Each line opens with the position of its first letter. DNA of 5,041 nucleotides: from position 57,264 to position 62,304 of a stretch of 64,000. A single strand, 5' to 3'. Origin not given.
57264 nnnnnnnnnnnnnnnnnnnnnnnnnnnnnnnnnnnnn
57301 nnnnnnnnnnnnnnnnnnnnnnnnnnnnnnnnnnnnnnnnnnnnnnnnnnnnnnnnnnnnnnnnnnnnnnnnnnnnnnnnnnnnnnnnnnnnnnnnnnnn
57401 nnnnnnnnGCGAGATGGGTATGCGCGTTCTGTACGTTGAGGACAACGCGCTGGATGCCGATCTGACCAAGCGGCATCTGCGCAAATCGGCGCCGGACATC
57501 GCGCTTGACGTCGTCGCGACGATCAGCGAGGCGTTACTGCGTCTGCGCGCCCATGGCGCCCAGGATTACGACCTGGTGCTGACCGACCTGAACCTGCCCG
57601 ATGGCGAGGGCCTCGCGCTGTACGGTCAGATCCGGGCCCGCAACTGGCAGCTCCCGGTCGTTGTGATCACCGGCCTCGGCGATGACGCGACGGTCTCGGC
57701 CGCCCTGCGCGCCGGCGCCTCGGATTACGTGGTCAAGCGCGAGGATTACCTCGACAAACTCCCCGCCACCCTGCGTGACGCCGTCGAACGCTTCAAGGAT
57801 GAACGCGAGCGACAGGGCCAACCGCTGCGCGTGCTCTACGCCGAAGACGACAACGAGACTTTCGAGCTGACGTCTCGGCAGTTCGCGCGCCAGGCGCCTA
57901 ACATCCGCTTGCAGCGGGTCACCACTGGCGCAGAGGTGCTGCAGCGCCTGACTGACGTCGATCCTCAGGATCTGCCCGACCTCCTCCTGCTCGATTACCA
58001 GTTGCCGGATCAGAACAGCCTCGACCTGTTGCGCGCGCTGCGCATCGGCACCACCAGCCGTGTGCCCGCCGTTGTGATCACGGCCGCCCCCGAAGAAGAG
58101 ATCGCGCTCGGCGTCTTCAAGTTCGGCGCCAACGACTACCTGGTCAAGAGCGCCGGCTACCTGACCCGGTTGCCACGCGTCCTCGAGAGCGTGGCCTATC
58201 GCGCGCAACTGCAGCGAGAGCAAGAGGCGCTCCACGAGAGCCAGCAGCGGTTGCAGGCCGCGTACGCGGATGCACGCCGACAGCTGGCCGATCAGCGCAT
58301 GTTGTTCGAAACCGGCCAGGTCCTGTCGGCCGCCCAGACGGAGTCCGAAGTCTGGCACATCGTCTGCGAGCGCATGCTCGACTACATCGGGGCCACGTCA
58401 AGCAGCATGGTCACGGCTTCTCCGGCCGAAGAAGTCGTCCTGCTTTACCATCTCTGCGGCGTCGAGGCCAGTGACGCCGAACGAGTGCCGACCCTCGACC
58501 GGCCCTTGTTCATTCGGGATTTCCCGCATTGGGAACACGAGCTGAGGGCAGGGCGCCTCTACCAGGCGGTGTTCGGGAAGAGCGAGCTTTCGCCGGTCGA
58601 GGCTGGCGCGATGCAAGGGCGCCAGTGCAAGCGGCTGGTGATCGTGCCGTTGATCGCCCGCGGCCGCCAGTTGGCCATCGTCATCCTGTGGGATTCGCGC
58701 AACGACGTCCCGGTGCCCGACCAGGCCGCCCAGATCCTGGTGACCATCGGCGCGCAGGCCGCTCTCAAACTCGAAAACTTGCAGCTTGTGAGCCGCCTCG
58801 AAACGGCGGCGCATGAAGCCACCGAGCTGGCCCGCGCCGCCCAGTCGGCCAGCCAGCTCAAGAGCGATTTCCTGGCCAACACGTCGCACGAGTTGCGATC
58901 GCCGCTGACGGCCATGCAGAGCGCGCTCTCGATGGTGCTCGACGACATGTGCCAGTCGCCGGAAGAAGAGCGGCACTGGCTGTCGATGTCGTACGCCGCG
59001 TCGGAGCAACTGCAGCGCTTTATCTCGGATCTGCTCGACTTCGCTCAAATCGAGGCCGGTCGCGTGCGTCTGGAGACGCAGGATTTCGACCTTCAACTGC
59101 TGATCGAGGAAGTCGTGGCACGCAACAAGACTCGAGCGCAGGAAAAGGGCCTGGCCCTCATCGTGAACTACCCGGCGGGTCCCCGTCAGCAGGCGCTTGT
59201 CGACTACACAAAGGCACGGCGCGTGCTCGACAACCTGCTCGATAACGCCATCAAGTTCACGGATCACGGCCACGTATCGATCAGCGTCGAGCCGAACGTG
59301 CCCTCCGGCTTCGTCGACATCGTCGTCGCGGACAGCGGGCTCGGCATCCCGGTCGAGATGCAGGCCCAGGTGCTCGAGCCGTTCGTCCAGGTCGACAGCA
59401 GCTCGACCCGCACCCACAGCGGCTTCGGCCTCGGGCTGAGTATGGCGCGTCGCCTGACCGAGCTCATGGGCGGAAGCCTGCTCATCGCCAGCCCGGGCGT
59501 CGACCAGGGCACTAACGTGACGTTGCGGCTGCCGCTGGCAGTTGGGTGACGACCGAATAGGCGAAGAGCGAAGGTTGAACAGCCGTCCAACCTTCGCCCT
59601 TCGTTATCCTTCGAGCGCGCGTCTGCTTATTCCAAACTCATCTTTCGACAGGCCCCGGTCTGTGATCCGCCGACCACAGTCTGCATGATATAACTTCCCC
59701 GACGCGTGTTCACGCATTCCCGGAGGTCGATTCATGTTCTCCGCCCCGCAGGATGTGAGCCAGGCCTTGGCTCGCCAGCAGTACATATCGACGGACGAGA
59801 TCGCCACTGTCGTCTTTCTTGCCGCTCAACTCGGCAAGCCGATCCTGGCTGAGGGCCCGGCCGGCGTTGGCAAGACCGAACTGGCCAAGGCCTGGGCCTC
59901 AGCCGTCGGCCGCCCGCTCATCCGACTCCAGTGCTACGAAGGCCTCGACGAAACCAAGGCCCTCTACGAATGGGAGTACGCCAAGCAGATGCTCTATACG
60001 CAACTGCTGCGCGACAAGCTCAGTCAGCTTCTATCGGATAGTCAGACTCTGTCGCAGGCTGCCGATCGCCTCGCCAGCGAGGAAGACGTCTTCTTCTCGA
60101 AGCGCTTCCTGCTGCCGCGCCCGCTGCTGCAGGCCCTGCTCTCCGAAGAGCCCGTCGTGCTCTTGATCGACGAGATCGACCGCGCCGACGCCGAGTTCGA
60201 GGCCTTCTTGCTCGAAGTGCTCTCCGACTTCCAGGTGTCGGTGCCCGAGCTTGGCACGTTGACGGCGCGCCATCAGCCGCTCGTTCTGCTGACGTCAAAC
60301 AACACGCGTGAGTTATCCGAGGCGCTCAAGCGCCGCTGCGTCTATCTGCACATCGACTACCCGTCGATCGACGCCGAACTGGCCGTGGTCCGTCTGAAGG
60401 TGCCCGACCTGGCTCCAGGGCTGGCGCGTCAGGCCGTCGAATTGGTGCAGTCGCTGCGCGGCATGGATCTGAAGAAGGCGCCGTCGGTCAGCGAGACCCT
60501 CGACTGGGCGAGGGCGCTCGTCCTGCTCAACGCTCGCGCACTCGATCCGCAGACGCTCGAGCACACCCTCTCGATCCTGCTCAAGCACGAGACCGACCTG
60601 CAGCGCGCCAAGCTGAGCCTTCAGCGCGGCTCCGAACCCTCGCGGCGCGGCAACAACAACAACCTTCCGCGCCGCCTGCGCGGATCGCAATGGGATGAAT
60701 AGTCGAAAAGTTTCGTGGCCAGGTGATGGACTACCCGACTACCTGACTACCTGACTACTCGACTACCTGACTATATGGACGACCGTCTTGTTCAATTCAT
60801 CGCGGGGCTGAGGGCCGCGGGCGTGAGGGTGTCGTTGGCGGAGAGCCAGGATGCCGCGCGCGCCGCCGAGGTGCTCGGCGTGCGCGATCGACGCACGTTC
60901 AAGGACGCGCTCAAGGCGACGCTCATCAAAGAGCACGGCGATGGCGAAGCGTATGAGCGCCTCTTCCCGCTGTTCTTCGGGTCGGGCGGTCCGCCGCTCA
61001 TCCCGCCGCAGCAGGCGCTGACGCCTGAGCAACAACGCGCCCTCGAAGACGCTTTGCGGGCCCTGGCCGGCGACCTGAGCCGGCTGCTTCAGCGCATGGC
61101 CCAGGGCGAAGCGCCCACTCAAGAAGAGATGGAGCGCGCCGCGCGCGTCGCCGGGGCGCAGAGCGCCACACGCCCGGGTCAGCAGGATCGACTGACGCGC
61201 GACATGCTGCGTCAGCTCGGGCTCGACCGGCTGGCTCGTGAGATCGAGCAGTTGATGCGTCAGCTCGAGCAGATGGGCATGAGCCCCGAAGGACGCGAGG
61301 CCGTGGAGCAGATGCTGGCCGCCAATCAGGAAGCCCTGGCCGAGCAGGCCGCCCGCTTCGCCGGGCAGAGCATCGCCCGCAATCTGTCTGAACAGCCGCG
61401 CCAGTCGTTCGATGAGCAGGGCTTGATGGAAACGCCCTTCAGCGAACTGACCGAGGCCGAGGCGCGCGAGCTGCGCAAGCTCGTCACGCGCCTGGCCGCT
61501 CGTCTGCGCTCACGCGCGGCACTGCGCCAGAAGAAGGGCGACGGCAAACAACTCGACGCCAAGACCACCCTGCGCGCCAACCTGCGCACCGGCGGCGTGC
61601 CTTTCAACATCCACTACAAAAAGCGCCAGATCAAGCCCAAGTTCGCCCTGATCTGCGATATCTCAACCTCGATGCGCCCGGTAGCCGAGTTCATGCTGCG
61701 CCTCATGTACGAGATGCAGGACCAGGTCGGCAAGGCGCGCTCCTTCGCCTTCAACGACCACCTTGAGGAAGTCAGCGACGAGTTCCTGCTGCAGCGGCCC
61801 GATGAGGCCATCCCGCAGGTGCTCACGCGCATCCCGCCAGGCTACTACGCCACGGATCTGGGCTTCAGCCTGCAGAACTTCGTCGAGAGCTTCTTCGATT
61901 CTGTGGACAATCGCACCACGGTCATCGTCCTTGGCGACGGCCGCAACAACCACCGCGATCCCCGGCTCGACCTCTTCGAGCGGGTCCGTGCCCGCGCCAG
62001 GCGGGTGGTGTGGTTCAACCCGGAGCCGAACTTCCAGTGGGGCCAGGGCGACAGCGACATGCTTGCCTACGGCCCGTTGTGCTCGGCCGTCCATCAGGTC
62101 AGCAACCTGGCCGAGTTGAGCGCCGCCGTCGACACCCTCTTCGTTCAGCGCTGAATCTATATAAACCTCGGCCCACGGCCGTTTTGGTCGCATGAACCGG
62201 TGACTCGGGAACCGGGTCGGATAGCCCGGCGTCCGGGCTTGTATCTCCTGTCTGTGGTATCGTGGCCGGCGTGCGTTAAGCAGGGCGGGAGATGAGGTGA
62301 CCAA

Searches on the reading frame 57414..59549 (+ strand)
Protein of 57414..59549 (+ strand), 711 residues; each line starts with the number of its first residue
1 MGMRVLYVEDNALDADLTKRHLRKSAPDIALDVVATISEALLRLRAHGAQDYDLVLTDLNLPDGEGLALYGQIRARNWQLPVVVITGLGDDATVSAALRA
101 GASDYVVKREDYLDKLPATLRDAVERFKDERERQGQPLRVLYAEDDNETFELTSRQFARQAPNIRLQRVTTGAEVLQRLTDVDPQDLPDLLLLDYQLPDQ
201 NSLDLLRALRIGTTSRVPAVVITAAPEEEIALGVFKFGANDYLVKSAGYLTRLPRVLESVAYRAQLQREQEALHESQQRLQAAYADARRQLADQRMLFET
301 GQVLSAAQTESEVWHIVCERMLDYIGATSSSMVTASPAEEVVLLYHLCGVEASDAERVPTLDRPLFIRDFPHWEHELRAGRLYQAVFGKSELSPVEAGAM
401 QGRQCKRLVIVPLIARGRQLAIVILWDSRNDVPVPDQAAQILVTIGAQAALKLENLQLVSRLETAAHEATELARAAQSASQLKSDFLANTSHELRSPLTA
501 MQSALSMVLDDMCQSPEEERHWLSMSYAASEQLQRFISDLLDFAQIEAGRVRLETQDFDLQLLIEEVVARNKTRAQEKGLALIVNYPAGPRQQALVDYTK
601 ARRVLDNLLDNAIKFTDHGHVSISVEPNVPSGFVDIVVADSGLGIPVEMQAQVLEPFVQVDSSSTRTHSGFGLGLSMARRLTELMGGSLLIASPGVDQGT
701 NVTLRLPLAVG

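Call 74: search_protein_families(library=pfam, proteins=[window:57414-59549:+], max_evalue=0.00001)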
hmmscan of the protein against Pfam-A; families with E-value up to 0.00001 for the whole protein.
window:57414-59549:+ (711 aa): 3 families
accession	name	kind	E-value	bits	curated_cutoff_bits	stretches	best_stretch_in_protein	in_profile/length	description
PF00072.30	Response_reg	-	4.6e-32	110.9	30.2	2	5-111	1-102/111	Response regulator receiver domain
PF02518.31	HATPase_c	-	2.8e-25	89.3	26.4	1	597-709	2-110/111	Histidine kinase-, DNA gyrase B-, and HSP90-like ATPase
PF00512.31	HisKA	-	3.5e-16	59.4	26.9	1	483-549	2-66/66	His Kinase A (phospho-acceptor) domain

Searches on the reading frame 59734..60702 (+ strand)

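Call 74: search_protein_families(library=pfam, proteins=[window:59734-60702:+], max_evalue=0.00001)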
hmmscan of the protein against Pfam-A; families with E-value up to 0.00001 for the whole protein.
window:59734-60702:+ (322 aa): 4 families
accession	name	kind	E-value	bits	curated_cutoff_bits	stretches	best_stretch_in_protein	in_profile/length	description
PF07728.20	AAA_5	-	3.3e-12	47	22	1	40-202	5-139/139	AAA domain (dynein-related subfamily)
PF00004.35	AAA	-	5.6e-11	43.4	21.2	1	38-202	2-123/131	ATPase family associated with various cellular activities (AAA)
PF13191.12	AAA_16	-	3.5e-08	34.6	32.6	1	37-164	27-157/167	AAA ATPase domain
PF07726.17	AAA_3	-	6.9e-06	26.4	27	0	142-189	65-111/131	ATPase family associated with various cellular activities (AAA)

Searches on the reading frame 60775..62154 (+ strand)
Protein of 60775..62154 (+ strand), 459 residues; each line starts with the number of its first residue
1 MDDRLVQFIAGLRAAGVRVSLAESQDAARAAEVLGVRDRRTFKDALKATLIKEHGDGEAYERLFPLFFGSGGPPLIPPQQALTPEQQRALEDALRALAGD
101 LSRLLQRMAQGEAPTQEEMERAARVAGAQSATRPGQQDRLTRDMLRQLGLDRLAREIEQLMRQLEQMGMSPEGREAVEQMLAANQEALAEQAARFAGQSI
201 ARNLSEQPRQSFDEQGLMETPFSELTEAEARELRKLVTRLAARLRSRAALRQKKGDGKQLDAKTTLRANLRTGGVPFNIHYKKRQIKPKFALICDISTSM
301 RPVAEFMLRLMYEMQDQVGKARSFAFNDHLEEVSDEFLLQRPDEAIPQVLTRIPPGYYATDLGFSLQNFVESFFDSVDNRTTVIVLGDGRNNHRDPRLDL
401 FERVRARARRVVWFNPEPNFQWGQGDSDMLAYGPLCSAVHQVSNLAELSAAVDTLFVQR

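Call 74: search_protein_families(library=pfam, proteins=[window:60775-62154:+], max_evalue=0.00001)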
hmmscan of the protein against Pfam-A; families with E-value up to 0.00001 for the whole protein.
window:60775-62154:+ (459 aa): 1 family
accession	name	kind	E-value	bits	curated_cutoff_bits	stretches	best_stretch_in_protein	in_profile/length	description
PF05762.20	VWA_CoxE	-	8.1e-35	120.7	26.4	1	237-447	2-221/222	VWA domain containing CoxE-like protein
